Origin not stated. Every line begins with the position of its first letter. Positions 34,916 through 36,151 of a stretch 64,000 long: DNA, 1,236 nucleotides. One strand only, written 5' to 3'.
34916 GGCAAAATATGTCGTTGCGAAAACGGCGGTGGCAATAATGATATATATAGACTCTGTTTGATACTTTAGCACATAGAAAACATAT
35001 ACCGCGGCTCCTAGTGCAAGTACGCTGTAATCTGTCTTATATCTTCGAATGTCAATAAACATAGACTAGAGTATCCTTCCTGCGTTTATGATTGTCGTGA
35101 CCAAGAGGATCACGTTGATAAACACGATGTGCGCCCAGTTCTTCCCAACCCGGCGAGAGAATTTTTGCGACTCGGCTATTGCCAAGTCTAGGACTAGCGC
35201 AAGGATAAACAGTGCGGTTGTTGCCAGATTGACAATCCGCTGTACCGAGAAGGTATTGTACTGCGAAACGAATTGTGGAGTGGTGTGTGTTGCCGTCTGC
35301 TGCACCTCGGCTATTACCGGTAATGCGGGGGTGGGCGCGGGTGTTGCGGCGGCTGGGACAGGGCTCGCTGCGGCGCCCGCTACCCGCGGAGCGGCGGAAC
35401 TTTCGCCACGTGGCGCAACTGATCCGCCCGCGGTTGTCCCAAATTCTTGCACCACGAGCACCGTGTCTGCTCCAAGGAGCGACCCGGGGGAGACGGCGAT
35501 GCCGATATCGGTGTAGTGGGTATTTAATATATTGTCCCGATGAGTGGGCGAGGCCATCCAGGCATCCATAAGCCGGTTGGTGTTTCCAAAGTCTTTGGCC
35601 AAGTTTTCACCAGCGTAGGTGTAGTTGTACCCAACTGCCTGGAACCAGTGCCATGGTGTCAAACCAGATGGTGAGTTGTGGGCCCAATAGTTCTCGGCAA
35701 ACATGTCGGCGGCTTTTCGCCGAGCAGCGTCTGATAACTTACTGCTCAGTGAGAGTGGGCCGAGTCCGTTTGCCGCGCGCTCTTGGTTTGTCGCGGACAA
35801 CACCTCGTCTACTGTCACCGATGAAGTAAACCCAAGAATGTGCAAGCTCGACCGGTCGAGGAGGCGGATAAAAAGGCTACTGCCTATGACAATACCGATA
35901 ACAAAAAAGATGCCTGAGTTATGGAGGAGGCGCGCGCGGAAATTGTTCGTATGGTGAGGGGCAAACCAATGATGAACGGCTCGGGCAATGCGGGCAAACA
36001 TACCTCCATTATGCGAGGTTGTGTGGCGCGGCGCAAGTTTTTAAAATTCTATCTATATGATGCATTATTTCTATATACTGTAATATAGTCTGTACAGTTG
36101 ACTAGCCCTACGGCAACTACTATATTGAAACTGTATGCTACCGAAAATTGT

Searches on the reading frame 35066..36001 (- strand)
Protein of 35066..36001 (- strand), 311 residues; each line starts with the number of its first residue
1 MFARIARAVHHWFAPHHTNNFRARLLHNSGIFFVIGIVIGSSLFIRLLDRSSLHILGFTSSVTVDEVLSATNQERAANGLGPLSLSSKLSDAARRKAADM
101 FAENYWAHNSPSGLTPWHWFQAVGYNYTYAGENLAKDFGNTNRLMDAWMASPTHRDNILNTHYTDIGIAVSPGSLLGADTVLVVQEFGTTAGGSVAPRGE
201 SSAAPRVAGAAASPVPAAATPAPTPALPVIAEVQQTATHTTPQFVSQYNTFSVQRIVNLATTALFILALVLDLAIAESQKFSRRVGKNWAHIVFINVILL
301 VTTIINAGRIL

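Call 12: search_protein_families(library=pfam, proteins=[window:35066-36001:-], max_evalue=0.001)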
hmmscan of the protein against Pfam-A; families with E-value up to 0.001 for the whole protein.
window:35066-36001:- (311 aa): 1 family
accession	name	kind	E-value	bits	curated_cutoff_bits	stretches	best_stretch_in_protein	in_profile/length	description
PF00188.32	CAP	-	7e-19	69.2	21.1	1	68-185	1-115/117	Cysteine-rich secretory protein family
